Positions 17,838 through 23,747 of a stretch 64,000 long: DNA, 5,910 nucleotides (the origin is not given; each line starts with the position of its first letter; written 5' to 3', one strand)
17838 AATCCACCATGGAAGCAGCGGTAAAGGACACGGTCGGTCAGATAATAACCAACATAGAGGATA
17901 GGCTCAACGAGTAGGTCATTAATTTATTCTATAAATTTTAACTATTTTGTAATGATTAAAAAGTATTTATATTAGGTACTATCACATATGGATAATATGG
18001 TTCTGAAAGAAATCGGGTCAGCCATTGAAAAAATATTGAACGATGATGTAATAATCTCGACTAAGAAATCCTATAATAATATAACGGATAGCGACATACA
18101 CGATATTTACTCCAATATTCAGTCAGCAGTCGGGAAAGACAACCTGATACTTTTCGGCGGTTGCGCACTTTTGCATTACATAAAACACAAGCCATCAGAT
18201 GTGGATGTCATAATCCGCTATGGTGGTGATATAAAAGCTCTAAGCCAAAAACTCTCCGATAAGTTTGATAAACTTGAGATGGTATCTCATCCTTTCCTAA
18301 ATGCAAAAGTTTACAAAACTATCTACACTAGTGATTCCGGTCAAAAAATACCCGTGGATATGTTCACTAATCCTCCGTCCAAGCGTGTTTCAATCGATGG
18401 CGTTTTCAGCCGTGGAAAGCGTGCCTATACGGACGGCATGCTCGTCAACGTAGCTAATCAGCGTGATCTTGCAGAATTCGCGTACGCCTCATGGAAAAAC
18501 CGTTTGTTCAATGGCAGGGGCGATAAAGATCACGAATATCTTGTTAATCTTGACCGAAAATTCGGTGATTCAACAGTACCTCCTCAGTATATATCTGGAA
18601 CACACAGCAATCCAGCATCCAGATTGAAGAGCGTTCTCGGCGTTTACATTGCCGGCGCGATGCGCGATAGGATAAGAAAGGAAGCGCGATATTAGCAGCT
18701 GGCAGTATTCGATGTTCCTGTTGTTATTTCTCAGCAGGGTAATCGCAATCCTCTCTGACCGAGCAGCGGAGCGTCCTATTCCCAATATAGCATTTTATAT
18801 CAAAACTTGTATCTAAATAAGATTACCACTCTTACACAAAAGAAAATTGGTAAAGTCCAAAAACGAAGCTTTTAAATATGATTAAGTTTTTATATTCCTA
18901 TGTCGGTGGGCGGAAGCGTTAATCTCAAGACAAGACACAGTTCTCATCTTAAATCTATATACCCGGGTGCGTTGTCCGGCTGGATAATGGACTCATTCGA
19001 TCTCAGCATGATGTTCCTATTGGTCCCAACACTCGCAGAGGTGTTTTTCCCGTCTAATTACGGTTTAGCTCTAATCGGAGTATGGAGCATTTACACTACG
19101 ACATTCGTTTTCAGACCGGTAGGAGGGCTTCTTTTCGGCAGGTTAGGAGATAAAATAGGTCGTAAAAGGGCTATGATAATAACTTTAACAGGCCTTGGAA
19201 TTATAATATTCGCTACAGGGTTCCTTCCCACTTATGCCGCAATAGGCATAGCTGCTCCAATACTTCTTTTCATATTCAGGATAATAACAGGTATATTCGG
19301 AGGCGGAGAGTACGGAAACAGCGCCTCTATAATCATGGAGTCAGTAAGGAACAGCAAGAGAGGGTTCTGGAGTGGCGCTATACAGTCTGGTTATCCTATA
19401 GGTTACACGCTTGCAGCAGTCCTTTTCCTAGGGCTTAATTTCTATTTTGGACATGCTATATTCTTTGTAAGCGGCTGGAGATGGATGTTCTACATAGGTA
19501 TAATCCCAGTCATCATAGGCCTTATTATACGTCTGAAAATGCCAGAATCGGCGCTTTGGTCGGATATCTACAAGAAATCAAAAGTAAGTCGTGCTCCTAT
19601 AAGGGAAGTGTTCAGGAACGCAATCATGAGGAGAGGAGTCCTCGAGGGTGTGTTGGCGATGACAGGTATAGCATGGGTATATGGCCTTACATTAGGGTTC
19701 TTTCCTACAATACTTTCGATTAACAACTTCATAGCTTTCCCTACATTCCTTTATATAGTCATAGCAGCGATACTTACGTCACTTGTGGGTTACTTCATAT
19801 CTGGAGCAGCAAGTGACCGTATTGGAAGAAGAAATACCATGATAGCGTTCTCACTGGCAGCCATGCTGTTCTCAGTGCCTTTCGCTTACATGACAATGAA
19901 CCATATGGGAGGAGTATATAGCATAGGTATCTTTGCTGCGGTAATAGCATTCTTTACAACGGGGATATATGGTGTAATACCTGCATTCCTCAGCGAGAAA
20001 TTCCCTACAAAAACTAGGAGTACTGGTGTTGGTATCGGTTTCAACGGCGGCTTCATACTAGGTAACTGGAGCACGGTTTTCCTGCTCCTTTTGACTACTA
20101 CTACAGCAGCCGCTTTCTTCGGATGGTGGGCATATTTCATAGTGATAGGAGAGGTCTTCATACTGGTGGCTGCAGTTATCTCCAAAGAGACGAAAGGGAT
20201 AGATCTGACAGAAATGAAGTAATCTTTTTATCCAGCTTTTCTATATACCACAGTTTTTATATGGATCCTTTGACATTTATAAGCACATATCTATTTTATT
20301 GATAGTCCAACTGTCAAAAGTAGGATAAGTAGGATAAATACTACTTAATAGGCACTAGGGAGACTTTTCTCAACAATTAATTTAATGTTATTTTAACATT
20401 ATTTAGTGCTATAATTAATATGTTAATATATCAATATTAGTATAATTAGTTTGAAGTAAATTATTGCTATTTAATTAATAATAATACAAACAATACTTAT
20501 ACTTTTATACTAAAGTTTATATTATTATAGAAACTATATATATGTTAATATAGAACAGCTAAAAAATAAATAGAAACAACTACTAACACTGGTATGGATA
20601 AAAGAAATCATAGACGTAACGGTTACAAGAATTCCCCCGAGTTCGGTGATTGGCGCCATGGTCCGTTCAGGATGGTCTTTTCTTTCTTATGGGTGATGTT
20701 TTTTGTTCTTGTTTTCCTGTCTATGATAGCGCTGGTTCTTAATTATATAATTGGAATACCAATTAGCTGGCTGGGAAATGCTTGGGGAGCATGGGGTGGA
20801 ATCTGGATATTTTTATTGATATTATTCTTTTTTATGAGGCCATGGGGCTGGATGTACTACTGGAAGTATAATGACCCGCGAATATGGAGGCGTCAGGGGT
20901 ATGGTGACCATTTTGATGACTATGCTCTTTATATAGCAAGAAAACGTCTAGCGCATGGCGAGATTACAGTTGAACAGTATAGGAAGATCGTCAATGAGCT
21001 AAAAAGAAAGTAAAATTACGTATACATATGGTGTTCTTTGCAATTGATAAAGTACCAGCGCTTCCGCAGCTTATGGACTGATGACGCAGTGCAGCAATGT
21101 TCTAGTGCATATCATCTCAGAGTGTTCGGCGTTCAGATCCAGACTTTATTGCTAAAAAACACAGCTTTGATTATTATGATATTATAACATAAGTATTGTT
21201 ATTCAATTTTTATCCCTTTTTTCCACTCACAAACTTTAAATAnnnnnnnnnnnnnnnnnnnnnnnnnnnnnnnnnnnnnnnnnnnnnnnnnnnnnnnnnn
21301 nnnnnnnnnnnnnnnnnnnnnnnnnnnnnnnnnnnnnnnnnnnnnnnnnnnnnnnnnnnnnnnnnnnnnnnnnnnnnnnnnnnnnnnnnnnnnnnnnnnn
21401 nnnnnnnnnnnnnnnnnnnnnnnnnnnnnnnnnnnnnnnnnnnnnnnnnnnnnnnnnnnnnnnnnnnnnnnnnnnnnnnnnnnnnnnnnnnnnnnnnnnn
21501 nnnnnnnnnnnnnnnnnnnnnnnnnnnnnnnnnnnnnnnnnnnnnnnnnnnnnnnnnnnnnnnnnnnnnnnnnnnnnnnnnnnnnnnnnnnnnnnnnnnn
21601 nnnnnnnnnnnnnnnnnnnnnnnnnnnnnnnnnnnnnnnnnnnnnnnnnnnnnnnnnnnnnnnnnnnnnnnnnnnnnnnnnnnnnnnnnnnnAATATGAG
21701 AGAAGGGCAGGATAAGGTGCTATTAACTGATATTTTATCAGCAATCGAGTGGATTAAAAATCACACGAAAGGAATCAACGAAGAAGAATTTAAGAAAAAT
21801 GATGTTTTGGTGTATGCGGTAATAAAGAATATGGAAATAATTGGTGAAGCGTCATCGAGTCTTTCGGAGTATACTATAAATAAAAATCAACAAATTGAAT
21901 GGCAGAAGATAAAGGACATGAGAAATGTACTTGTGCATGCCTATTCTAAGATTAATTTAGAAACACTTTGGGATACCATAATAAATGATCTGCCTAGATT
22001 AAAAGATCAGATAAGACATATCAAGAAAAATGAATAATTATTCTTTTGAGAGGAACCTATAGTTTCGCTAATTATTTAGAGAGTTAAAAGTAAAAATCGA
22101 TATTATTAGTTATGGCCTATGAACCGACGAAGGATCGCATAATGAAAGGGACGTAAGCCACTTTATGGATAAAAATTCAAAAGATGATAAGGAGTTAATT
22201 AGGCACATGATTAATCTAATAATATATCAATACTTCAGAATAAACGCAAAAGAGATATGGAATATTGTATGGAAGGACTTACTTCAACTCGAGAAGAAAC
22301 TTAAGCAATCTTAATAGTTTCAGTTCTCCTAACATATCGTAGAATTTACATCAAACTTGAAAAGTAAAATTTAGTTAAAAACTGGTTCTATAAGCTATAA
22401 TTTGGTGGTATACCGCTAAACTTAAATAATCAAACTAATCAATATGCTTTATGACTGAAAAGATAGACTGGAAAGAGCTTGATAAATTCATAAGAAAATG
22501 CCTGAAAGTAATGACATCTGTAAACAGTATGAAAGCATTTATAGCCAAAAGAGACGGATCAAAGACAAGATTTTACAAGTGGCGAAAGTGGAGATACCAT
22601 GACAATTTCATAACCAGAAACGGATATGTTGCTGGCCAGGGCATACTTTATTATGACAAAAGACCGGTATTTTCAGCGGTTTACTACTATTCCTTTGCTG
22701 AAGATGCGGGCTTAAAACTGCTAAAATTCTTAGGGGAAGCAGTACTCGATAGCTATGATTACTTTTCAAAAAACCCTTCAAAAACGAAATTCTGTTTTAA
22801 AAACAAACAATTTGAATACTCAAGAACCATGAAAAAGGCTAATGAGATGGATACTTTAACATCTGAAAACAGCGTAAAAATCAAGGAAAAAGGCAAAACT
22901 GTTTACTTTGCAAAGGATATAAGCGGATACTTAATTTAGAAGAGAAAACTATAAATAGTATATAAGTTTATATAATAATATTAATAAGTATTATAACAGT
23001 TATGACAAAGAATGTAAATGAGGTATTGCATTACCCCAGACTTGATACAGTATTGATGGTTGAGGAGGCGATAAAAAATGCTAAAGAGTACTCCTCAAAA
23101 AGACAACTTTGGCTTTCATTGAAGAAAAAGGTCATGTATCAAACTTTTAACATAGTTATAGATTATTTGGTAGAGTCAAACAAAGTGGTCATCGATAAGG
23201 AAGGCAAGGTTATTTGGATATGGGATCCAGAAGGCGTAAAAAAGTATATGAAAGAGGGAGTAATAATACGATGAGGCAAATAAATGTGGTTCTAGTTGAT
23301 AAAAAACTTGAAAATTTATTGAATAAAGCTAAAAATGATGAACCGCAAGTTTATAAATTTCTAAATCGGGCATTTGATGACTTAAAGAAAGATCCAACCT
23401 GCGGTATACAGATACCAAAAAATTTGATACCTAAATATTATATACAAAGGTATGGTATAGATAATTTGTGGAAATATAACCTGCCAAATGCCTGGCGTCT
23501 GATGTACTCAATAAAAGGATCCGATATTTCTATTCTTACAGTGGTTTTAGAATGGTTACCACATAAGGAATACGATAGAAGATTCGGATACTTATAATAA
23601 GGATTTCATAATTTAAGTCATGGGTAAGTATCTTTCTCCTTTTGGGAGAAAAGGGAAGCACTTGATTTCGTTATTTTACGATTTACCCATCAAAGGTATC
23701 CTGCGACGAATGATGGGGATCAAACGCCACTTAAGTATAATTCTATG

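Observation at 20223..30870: Accessory island of about 10.6 kb rich in toxin-antitoxin, metal-resistance and decayed genes, between an MFS transporter and an FKBP gene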

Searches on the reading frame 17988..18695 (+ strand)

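Call 4: search_protein_families(library=pfam, proteins=[window:17988-18695:+], max_evalue=0.01)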
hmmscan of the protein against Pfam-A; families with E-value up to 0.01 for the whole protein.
window:17988-18695:+ (235 aa): 0 families

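Call 24: search_protein_families(library=padloc, proteins=[window:17988-18695:+], max_evalue=0.05)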
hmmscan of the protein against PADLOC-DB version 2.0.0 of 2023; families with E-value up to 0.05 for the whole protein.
window:17988-18695:+ (235 aa): 1 family
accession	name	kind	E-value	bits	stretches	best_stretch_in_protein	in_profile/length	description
PDLC04744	PDC-M63A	-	0.025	12.5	0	65-97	68-101/152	-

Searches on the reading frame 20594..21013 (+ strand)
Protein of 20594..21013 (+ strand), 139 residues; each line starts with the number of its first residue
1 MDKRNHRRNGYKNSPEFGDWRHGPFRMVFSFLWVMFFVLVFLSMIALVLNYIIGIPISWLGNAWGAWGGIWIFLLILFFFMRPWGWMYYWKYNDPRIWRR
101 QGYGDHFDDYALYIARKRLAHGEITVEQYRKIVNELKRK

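Call 3: search_protein_families(library=pfam, proteins=[window:20594-21013:+], max_evalue=0.01)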
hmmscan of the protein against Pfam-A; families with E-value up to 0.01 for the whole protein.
window:20594-21013:+ (139 aa): 0 families

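Call 24: search_protein_families(library=padloc, proteins=[window:20594-21013:+], max_evalue=0.05)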
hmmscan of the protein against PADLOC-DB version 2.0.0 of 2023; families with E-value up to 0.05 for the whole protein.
window:20594-21013:+ (139 aa): 0 families

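Call 25: search_protein_families(library=ncbifam, proteins=[window:20594-21013:+], max_evalue=0.05)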
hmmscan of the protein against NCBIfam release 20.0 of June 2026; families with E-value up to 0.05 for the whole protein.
window:20594-21013:+ (139 aa): 0 families

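Call 54: search_protein_families(library=pfam, proteins=[window:20594-21013:+], max_evalue=5)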
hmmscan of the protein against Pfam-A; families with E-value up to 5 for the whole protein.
window:20594-21013:+ (139 aa): 3 families
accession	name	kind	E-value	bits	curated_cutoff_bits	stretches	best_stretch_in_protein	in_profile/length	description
PF09851.14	SHOCT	-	0.11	12.7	27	1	115-135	6-26/28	Short C-terminal domain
PF20990.2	DUF2207_C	-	0.11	12.6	33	1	27-90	140-192/247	Predicted membrane protein (DUF2207) C-terminal domain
PF14178.11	YppF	-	0.15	12.5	24.7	1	115-137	28-50/59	YppF-like protein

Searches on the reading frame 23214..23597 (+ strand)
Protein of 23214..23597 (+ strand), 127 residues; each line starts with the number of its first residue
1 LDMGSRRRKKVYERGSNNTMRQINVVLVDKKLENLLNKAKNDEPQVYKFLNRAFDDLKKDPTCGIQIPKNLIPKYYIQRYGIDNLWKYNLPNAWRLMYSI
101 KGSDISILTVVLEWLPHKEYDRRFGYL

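Call 3: search_protein_families(library=pfam, proteins=[window:23214-23597:+], max_evalue=0.01)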
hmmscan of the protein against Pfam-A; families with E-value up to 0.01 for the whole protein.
window:23214-23597:+ (127 aa): 0 families

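Call 24: search_protein_families(library=padloc, proteins=[window:23271-23597:+], max_evalue=0.05)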
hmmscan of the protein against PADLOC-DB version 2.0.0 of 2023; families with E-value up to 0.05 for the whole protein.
window:23271-23597:+ (108 aa): 1 family
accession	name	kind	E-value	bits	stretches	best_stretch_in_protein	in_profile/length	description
PDLC01935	CARF7--CARF_RelE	-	0.0052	14.1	1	7-103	261-349/369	-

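Call 25: search_protein_families(library=ncbifam, proteins=[window:23271-23597:+], max_evalue=0.05)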
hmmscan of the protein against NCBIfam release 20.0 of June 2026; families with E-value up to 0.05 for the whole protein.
window:23271-23597:+ (108 aa): 0 families

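Call 53: search_solved_structures(query=window:23271-23597:+, max_evalue=10)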
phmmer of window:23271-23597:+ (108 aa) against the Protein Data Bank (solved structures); distinct sequences matched with E-value up to 10: 6.
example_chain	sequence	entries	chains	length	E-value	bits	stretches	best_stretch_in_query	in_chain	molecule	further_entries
36lx_A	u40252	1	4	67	0.015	18.4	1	10-44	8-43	MB03-ds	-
2ppy_A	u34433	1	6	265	0.062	16.4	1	17-60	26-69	Enoyl-CoA hydratase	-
4ohn_A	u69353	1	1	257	0.084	16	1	14-66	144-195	ABC transporter substrate-binding protein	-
8yxv_F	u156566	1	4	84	0.085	16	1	22-90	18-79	Putative mRNA interferase YoeB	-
9c58_D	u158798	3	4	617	1.1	12.4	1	8-68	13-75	AP-3 complex subunit delta-1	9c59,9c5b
5ccb_A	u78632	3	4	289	2.4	11.3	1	64-97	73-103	tRNA (adenine(58)-N(1))-methyltransferase catalytic subunit TRMT61A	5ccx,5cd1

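Call 54: search_protein_families(library=pfam, proteins=[window:23271-23597:+], max_evalue=5)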
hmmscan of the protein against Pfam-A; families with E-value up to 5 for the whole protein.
window:23271-23597:+ (108 aa): 0 families

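Call 55: find_homologous_proteins(query=window:23271-23597:+, max_evalue=0.001)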
Query window:23271-23597:+ (108 aa): 789 proteins with E <= 0.001 among 794 candidates; the best 120 are listed.
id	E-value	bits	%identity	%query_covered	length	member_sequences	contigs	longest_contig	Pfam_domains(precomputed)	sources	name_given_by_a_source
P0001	3.5e-67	241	99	100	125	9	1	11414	-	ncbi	-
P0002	6.2e-62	224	90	100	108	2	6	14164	-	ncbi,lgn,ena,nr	ncbi:MAG: hypothetical protein QXD02_03855 [Candidatus Parvarchaeum sp.]|nr:hypothetical protein [Ca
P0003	7.4e-62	224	89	100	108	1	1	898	-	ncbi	ncbi:MAG: hypothetical protein ACP5MT_03295 [Candidatus Acidifodinimicrobium sp.]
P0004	3.7e-54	199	79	99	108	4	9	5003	-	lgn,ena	-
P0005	4.2e-52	193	78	99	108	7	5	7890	-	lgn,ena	-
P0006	3.6e-50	186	73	99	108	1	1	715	-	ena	-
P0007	4.1e-42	160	62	98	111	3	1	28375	-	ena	-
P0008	2.1e-40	155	60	99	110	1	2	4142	PF06769.21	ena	-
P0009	5.2e-40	154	61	98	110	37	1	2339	-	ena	-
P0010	1.2e-39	152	59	98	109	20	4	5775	-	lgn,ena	-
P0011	1.2e-39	152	61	98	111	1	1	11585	-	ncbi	-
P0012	1.5e-39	152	58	98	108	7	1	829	PF06769.21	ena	-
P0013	2.7e-39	151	58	98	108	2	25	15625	-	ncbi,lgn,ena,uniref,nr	ncbi:type II toxin-antitoxin system YoeB family toxin [Acidiplasma sp.]|uniref:type II toxin-antitox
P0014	3.4e-39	151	58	98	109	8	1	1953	-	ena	-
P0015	4.2e-39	151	59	98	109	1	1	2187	-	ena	-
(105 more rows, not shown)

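Call 92: find_encoding_contigs(protein=P0013, flank=2500, max_places=3)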
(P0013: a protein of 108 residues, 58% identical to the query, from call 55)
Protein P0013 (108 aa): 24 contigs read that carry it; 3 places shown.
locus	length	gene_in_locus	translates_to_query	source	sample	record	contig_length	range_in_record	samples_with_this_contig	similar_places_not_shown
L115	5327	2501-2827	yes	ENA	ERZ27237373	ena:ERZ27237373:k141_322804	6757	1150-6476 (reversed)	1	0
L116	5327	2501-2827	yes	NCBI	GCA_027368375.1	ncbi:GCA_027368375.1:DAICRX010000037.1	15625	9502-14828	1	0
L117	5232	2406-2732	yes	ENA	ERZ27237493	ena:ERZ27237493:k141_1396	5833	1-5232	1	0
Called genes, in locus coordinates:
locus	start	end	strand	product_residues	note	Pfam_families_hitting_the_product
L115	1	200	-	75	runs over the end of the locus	-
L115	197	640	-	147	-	-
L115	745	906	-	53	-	-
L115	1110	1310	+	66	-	-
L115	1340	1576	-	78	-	-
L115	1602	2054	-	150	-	PF13673:Acetyltransf_10, PF00583:Acetyltransf_1, PF13508:Acetyltransf_7 (weak)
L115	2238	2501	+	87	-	-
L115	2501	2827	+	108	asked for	-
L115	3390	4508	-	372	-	PF07690:MFS_1 (faint)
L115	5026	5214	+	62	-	-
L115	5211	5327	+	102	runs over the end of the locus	-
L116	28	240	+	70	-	-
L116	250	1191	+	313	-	PF08271:Zn_Ribbon_TF, PF00382:TFIIB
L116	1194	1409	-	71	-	-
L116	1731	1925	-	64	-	-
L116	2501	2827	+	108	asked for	-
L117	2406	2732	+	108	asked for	-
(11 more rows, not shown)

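Call 93: find_encoding_contigs(protein=P0002, flank=6000, max_places=4)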
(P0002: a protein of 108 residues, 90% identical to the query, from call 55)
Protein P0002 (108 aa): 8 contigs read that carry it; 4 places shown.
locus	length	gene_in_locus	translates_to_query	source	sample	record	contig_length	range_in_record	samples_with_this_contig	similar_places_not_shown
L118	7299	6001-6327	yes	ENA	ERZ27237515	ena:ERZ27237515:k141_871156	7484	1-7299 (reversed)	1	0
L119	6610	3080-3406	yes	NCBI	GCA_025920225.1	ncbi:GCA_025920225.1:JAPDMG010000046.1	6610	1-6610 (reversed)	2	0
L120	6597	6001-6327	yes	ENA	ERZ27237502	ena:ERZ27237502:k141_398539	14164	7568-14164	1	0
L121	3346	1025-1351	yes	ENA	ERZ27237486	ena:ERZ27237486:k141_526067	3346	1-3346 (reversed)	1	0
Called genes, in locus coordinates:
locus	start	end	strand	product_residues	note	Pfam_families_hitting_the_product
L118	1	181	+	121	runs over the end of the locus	?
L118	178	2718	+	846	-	PF04851:ResIII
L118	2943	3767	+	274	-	PF01939:NucS_C (weak), PF18899:DUF5655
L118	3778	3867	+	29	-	-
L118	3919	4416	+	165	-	-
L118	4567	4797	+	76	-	PF02697:VAPB_antitox (weak), PF24434:DUF7557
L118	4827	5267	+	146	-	PF24434:DUF7557 (weak), PF01909:NTP_transf_2, PF18765:Polbeta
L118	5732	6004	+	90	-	-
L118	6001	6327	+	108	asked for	-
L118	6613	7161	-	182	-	-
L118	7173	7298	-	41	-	?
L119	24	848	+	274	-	PF01939:NucS_C (weak), PF18899:DUF5655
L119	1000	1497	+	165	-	-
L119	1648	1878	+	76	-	PF02697:VAPB_antitox (weak), PF24434:DUF7557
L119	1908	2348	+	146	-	PF24434:DUF7557 (weak), PF01909:NTP_transf_2, PF18765:Polbeta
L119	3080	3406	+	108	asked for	-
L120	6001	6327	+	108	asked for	-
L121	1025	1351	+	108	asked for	-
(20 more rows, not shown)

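Call 97: find_related_loci(query=window:23271-23597:+, collection=viral_contigs, flank=5000)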
Query window:23271-23597:+ (108 aa) in viral_contigs; peptide patterns used: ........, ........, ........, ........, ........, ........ (x = any residue, [..] = any of these).
13 stretches matched a pattern, but none encodes a relative of the query by tblastn (E <= 1e-3).
